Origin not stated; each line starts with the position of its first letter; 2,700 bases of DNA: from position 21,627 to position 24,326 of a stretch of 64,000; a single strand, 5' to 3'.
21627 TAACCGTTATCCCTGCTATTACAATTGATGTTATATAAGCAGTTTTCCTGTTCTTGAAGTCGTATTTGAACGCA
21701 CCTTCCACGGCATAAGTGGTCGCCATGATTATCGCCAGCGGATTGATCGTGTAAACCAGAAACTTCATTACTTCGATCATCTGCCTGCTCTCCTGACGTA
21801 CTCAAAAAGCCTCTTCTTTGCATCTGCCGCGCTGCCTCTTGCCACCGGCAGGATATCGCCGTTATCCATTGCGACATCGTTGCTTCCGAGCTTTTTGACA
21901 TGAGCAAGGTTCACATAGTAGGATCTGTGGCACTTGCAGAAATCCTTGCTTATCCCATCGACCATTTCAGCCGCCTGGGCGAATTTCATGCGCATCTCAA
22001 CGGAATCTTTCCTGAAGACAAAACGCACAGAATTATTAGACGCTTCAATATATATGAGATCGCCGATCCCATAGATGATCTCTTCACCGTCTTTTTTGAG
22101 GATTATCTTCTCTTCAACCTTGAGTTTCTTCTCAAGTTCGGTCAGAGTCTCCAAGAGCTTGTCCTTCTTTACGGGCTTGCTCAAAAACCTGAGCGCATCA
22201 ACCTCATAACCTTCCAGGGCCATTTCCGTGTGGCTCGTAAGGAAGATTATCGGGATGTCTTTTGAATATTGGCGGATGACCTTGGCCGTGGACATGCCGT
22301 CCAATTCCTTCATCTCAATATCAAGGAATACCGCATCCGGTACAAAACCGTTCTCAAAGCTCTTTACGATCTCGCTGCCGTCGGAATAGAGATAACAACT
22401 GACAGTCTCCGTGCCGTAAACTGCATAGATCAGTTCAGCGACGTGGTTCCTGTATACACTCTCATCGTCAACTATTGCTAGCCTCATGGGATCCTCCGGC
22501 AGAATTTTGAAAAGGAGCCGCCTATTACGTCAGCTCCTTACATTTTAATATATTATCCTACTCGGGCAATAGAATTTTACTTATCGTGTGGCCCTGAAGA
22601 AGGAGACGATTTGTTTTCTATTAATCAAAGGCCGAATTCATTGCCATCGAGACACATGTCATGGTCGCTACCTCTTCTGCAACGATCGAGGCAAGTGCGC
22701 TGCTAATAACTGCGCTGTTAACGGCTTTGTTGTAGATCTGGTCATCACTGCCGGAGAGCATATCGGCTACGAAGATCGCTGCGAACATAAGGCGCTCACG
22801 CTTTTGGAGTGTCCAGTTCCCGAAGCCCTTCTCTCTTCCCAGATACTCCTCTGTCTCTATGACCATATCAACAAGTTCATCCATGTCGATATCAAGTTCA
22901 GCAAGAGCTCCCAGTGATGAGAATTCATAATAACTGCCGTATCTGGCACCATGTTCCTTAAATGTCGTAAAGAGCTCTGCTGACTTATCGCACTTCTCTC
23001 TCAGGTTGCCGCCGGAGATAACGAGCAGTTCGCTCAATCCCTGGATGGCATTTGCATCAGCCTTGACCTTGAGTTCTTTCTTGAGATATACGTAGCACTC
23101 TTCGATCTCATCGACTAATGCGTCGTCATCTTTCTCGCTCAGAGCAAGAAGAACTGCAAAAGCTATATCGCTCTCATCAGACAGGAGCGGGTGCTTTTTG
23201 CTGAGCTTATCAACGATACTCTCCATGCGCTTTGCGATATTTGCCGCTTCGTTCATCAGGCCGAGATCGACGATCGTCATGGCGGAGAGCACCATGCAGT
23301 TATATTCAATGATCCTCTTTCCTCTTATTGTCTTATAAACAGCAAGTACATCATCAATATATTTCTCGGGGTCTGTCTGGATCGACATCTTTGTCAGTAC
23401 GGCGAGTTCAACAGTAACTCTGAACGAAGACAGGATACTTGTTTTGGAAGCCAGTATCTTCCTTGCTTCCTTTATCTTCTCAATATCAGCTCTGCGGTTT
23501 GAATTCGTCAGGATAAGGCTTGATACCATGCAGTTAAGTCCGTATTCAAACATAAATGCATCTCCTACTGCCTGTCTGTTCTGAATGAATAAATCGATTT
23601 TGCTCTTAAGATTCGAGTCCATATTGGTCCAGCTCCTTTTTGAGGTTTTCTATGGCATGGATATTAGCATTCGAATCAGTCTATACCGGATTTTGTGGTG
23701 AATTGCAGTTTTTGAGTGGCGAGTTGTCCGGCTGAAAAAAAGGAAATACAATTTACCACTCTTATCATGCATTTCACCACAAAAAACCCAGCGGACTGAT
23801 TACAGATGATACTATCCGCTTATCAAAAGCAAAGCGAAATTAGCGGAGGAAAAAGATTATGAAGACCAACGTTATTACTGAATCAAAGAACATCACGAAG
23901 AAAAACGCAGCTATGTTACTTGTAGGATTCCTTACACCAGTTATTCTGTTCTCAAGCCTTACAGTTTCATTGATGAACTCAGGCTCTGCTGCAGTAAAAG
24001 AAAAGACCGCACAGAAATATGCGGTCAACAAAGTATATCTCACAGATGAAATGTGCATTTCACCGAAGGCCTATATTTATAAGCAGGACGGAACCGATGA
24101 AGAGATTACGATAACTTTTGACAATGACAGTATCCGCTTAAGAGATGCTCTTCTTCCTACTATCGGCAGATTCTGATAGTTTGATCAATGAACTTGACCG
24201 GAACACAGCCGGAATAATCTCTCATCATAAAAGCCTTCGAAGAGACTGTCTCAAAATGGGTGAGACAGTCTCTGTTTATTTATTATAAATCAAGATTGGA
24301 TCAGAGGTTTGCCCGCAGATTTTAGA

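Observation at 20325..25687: Four promoters around a LytTR two-component system share a phased CACCAC direct-repeat box, defining a compact peptidase/ABC regulon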

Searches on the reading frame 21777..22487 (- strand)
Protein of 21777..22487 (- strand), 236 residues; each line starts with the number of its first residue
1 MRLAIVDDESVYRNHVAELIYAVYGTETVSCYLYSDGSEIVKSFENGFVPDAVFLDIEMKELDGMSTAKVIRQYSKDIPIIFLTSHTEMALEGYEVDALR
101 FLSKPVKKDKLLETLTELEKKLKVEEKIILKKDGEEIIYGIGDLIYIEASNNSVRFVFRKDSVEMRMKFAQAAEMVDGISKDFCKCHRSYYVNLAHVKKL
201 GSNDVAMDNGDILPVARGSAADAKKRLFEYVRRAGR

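Call 5: search_protein_families(library=pfam, proteins=[window:21777-22487:-], max_evalue=0.01)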
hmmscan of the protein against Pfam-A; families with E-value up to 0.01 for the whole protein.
window:21777-22487:- (236 aa): 2 families
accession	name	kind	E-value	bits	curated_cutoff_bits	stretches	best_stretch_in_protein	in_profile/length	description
PF00072.30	Response_reg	-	9.3e-20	71.3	30.2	1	4-115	2-110/111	Response regulator receiver domain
PF04397.21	LytTR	-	5.1e-13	49.5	22.6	1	141-227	8-97/98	LytTr DNA-binding domain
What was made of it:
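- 21777..22487 (-): Response regulator, receiver plus LytTR DNA-binding domain. Pfam Response_reg and LytTR (call 5).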

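Call 26: search_protein_families(library=ncbifam, proteins=[window:21777-22487:-], max_evalue=0.001)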
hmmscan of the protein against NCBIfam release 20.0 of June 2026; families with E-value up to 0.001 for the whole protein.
window:21777-22487:- (236 aa): 58 families (the best 25 are shown)
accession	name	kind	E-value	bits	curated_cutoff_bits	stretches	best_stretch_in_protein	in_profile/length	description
NF008677.0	PRK11697.1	equivalog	1.8e-19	70.1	246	1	1-220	2-228/238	two-component system response regulator BtsR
NF010684.1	PRK14084.1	equivalog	2.5e-14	53.6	375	1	1-126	1-123/254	response regulator transcription factor LytR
NF051850.1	RespRegRprY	equivalog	1.5e-12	47.5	370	1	25-146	25-141/234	response regulator transcription factor RprY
NF040689.1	MtrAB_MtrA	equivalog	3e-12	46.3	300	1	5-116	3-110/219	MtrAB system response regulator MtrA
NF045944.1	ResRegRpaBCyano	equivalog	2e-11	43.7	330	1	5-143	2-135/229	response regulator transcription factor RpaB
NF046049.1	quorum_RR_AgrA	equivalog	3.5e-11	43.1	400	1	1-204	1-217/238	quorum-sensing response regulator AgrA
NF041946.1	LuxO_transreg_Vib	equivalog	6.6e-11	41.7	800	1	17-134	9-128/463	quorum-sensing sigma-54 dependent transcriptional regulator LuxO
NF008469.0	PRK11361.1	equivalog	7.2e-11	41.4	714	1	2-111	6-112/461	acetoacetate metabolism transcriptional regulator AtoC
NF006900.1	PRK09390.1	equivalog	3.5e-10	39.7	255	1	4-124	8-125/203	response regulator FixJ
NF001965.0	PRK00742.1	subfamily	4e-10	39.4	293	1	2-123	5-128/357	chemotaxis-specific protein-glutamate methyltransferase CheB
NF008176.1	PRK10923.1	equivalog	1.2e-09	37.3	620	1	4-112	7-112/469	nitrogen regulation protein NR(I)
NF040749.1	tetrathio_RR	equivalog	2.5e-09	37.1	290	1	35-119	30-115/191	tetrathionate respiration response regulator TtrR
NF007689.0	PRK10365.1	equivalog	4.7e-09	35.5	760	1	36-117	37-119/441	sigma-54-dependent response regulator transcription factor ZraR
NF051870.1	NAssimRespRegNtrX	equivalog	8e-09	34.9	600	1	4-126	5-128/452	nitrogen assimilation response regulator NtrX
NF009206.0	PRK12555.1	subfamily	2.1e-08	33.5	342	1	1-130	1-132/340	chemotaxis-specific protein-glutamate methyltransferase CheB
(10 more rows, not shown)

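Call 56: search_solved_structures(query=window:21777-22487:-, max_evalue=0.001)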
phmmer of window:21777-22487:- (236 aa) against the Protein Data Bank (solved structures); distinct sequences matched with E-value up to 0.001: 82 (the best 60 are shown).
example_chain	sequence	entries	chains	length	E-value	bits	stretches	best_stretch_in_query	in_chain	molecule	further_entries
2qv0_A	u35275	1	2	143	5.7e-12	49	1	1-118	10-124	Protein mrkE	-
3h5i_A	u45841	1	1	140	9e-10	41.8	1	3-121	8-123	Response regulator/sensory box protein/GGDEF domain protein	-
6oec_A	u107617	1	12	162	1.2e-09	41.4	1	3-121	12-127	Response regulator/sensory box protein/GGDEF domain protein,Spindle pole body component SP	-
8pdc_A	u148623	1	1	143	5.1e-09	39.3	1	2-118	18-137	histidine kinase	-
1dc7_A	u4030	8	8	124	5.7e-09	39.2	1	5-112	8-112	NITROGEN REGULATION PROTEIN | NITROGEN REGULATION PROTEIN NR(I) | NTRC RECEIVER DOMAIN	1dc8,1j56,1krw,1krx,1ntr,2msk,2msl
8fk2_A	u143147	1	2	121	5.9e-08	35.8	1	2-113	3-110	Putative response regulator CovR VicR-like protein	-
6m8o_A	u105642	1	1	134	1.3e-07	34.7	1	1-117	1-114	DNA-binding response regulator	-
5ep0_A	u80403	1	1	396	1.6e-07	34.4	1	34-127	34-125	Putative repressor protein luxO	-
6wsh_A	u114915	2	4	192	3.3e-07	33.4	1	2-139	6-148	Response regulator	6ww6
6ifh_A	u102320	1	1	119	3.3e-07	33.4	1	3-117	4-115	Sporulation initiation phosphotransferase F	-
9xzo_A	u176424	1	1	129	4.6e-07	32.9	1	2-115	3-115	De novo protein M1X0B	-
6ekg_Y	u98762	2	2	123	9.4e-07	31.9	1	3-117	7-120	Chemotaxis protein CheY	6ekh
1l5y_A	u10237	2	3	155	1.1e-06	31.7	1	35-134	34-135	C4-DICARBOXYLATE TRANSPORT TRANSCRIPTIONAL REGULATORY PROTEIN DCTD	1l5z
7od9_B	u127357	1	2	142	1.1e-06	31.7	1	3-118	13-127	Response regulator receiver protein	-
1nxo_A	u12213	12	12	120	1.3e-06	31.5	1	3-111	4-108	DNA-binding response regulator | Response regulator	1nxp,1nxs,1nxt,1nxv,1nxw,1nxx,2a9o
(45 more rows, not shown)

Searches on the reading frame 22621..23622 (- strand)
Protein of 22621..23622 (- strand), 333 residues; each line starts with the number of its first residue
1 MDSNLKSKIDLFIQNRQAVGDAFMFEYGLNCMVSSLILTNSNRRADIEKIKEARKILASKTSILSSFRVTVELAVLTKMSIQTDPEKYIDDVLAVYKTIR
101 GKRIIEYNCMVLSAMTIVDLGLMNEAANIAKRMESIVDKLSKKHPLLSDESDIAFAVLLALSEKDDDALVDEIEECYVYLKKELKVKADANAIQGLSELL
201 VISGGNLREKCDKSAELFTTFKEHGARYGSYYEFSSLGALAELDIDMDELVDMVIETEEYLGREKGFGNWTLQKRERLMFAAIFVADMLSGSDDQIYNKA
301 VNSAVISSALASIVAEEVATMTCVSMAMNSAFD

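Call 5: search_protein_families(library=pfam, proteins=[window:22621-23622:-], max_evalue=0.01)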
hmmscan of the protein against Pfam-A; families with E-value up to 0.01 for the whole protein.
window:22621-23622:- (333 aa): 1 family
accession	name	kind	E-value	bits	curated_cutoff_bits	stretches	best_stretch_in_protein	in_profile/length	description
PF13170.11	DUF4003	-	4.8e-52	177.7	28.1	1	18-294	4-277/296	Protein of unknown function (DUF4003)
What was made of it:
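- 22621..23622 (-): DUF4003 protein (333 aa, soluble, all-alpha). Pfam DUF4003, E 5e-52 (call 5).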

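Call 26: search_protein_families(library=ncbifam, proteins=[window:22621-23622:-], max_evalue=0.001)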
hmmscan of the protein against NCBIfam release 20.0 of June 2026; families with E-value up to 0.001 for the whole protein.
window:22621-23622:- (333 aa): 0 families

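Call 35: search_solved_structures(query=window:22621-23622:-, max_evalue=1)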
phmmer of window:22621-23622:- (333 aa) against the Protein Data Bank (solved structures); distinct sequences matched with E-value up to 1: 0.
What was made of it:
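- Tried and rejected: There was no PDB sequence hit (call 35).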

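Call 46: find_homologous_proteins(query=window:22621-23622:-, max_evalue=0.00001)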
Query window:22621-23622:- (333 aa): 41 proteins with E <= 0.00001 among 5955 candidates.
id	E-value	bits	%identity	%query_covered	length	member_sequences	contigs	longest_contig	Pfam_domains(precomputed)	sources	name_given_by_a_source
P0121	8.0e-205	697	99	100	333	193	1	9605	PF13170.12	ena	-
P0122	8.3e-183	624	89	100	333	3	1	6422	PF13170.12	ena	-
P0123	2.1e-181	620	86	100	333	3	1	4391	PF13170.12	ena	-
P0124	1.3e-159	548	77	99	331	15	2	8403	PF13170.12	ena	-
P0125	2.3e-158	544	76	99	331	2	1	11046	PF13170.12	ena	-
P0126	1.9e-153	528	98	77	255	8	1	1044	PF13170.12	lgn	-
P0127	2.4e-136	472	66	100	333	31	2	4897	PF13170.12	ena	-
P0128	5.9e-136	471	68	100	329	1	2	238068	PF13170.12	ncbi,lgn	-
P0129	1.7e-129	449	61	99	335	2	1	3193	PF13170.12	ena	-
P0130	4.4e-125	435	60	98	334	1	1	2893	PF13170.12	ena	-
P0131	2.6e-124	432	60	99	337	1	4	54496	PF13170.12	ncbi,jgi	jgi:hypothetical protein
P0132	6.2e-121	421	60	99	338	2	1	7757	PF13170.12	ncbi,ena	-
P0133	1.2e-120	420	58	98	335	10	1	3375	PF13170.12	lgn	-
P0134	3.1e-118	412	57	98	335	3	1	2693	PF13170.12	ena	-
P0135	4.5e-115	402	98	60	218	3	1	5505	PF13170.12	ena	-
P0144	4.1e-101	356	52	97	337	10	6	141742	PF13170.12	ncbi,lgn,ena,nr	ncbi:MAG: DUF4003 family protein [Clostridiales bacterium]|nr:DUF4003 family protein [Clostridiales 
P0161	1.1e-43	168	33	86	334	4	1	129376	PF13170.12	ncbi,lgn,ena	-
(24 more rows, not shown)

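Call 48: find_encoding_contigs(protein=P0144, flank=6000, max_places=2)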
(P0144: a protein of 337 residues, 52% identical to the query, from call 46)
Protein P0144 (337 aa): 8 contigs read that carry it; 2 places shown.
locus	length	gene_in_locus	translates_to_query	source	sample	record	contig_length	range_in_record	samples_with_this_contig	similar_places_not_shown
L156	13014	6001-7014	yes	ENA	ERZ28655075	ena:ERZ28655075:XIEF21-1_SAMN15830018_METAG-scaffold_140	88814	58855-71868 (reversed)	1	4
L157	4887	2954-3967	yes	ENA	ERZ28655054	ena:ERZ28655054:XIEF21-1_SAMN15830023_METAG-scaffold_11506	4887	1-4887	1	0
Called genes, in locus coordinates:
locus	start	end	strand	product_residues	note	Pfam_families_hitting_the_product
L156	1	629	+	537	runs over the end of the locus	-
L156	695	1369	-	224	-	PF00005:ABC_tran, PF13304:AAA_21 (faint)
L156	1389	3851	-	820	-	PF02687:FtsX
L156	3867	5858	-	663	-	PF05649:Peptidase_M13_N, PF01431:Peptidase_M13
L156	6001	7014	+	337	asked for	PF13170:DUF4003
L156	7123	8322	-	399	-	PF01969:Ni_insertion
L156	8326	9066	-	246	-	PF00731:AIRC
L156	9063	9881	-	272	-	PF01171:ATP_bind_3 (faint)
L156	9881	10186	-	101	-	-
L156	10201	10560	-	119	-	-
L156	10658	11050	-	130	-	PF01325:Fe_dep_repress, PF13545:HTH_Crp_2 (weak), PF02742:Fe_dep_repr_C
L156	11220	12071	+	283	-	PF12541:DUF3737, PF13229:Beta_helix (faint)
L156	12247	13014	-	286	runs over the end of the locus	PF00924:MS_channel_2nd, PF21082:MS_channel_3rd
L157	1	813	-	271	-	?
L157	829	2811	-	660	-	-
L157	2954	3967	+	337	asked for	PF13170:DUF4003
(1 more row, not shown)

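Call 49: find_encoding_contigs(protein=P0161, flank=6000, max_places=2)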
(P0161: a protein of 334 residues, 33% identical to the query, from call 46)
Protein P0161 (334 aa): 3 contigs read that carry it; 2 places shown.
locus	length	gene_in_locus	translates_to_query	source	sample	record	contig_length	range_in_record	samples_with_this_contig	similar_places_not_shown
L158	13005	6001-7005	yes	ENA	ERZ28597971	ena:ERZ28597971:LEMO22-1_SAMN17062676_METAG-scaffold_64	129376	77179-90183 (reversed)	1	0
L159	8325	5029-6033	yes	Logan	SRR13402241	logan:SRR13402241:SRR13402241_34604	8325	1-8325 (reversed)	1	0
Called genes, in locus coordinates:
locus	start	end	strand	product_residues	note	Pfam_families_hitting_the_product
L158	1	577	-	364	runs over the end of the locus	PF07261:DnaB_2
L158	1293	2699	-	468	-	PF01225:Mur_ligase, PF08245:Mur_ligase_M, PF02875:Mur_ligase_C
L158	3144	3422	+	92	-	PF04026:SpoVG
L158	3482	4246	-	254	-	PF00561:Abhydrolase_1, PF12146:Hydrolase_4, PF12697:Abhydrolase_6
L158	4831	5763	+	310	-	PF03547:Mem_trans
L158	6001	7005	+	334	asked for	PF13170:DUF4003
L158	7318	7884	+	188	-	PF01195:Pept_tRNA_hydro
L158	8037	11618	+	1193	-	PF17757:UvrB_inter, PF02559:CarD_TRCF_RID, PF00270:DEAD, PF04851:ResIII, PF22590:Cas3-like_C_2 (faint), PF00271:Helicase_C, PF03461:TRCF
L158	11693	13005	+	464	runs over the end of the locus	PF13624:SurA_N_3 (weak), PF13616:Rotamase_3, PF00639:Rotamase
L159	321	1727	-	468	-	PF01225:Mur_ligase, PF08245:Mur_ligase_M, PF02875:Mur_ligase_C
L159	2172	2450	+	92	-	PF04026:SpoVG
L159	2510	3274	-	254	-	PF00561:Abhydrolase_1, PF12146:Hydrolase_4, PF12697:Abhydrolase_6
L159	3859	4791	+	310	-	PF03547:Mem_trans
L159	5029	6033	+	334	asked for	PF13170:DUF4003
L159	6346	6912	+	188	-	PF01195:Pept_tRNA_hydro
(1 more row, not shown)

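Call 60: predict_structure(alignment_id=A2)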
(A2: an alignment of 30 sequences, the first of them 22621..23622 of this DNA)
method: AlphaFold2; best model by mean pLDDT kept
length: 333 residues; sequences in the alignment: 30
mean_pLDDT: 82.5   pTM: 0.82
mean pLDDT of the five models: 82.5, 81.2, 77.9, 74.0, 73.8
residues with pLDDT >= 90: 123; 70-90: 154; 50-70: 48; < 50: 8
segments of 3 or more residues with pLDDT < 50: 321-323
pLDDT, mean of each block of 10 residues (from residue 1): 85 88 76 83 93 96 87 92 96 95 83 89 93 91 77 80 87 93 90 83 82 93 88 80 87 92 64 79 81 56 62 59 52 50
secondary structure, 60 per line:
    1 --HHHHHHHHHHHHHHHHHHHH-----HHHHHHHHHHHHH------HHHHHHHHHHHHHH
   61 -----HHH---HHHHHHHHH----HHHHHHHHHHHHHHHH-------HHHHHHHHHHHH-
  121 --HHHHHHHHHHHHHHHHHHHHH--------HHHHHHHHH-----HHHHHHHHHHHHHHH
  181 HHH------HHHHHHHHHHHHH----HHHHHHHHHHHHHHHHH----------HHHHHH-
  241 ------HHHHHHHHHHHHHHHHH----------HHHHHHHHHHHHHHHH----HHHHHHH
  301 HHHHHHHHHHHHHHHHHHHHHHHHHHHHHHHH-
elements in order: H3-22 H28-40 H47-60 H72-80 H85-100 H108-119 H123-143 H152-160 H166-183 H190-202 H207-223 H234-239 H247-263 H274-289 H294-332
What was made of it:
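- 22621..23622 (-): AlphaFold2 model with pLDDT 82.5, 15 helices (call 60).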

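Call 62: fold_search(model_id=the predicted structure, library=pdb)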
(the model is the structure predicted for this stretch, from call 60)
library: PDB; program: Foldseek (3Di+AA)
matches with E <= 10: 233; with E <= 0.001: 0
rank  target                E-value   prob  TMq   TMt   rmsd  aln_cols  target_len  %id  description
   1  9dd2                  3.1e-01  0.35  0.20  0.24  13.2       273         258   16  Crystal Structure of Designed allosteric facilitated dissociation switch AS5 (released 2025-08-20)
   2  9h3c                  3.2e-01  0.90  0.34  0.47   7.8       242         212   17  De novo designed alpha helical toroidal protein with a Ru-cofactor (released 2025-10-22)
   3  5cwi                  3.8e-01  0.13  0.11  0.15  19.6       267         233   15  Crystal structure of de novo designed helical repeat protein DHR18 (released 2015-12-16)
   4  4yxx                  5.6e-01  0.82  0.34  0.47   8.4       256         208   17  Computationally designed left-handed alpha/alpha toroid with 6 repeats (released 2015-12-16)
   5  6jw0_A                5.6e-01  0.41  0.26  0.20  13.5       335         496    8  Universal RVD R* accommodates cytosine via water-mediated interactions (released 2020-04-22)
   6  8oyy_B                5.6e-01  0.10  0.11  0.15  18.8       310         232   14  De novo designed soluble GPCR-like fold GLF_32 (released 2023-10-18)
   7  7pp1                  7.2e-01  0.06  0.12  0.12  26.0       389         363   12  Crystal structure of the P2Y12 receptor in complex with the inverse agonist selatogrel. (released 2022-11-02)
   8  5cwp                  7.5e-01  0.08  0.12  0.15  20.5       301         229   14  Crystal structure of de novo designed helical repeat protein DHR79 (released 2015-12-16)
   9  3v6p                  8.2e-01  0.54  0.27  0.24  14.4       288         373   10  Crystal structure of the DNA-binding domain of dHax3, a TAL effector (released 2012-01-18)
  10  4osj_B                9.3e-01  0.30  0.24  0.19  11.7       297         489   10  Crystal structure of TAL effector reveals the recognition between asparagine and adenine (released 2014-05-28)
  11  8oyy_A                9.3e-01  0.11  0.15  0.16  18.8       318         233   14  De novo designed soluble GPCR-like fold GLF_32 (released 2023-10-18)
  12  6h2f_A                9.3e-01  0.04  0.09  0.09  34.3       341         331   10  Structure of the pre-pore AhlB of the tripartite alpha-pore forming toxin, AHL, from Aeromonas hydrophila. (released 2019-07-10)
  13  4wic_A                1.0e+00  0.03  0.09  0.09  35.3       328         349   13  Immediate-early 1 protein (IE1) of rhesus macaque cytomegalovirus (released 2015-07-15)
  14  6xss_A                1.1e+00  0.08  0.13  0.16  22.2       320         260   13  CryoEM structure of designed helical fusion protein C4_nat_HFuse-7900 (released 2020-12-23)
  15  7udn_B                1.1e+00  0.08  0.13  0.14  24.4       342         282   10  Crystal structure of designed helical repeat protein RPB_PLP1_R6 in alternative conformation 2 (released 2023-03-22)
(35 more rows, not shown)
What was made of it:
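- DUF4003 is cytoplasmic with an unknown fold (calls 60, 62).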

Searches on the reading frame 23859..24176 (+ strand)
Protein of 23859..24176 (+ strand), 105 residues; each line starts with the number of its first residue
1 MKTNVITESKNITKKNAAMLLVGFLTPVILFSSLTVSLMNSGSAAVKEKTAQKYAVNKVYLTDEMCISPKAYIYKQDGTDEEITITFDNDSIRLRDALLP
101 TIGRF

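Call 5: search_protein_families(library=pfam, proteins=[window:23859-24176:+], max_evalue=0.01)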
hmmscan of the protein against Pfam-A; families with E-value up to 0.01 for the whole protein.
window:23859-24176:+ (105 aa): 0 families

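Call 26: search_protein_families(library=ncbifam, proteins=[window:23859-24176:+], max_evalue=0.001)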
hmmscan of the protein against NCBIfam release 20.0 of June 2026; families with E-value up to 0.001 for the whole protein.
window:23859-24176:+ (105 aa): 0 families
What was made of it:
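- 23859..24176 (+): Small protein (105 aa) with an N-terminal transmembrane segment or signal anchor; no known family. No Pfam or NCBIfam hit (calls 5, 26).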
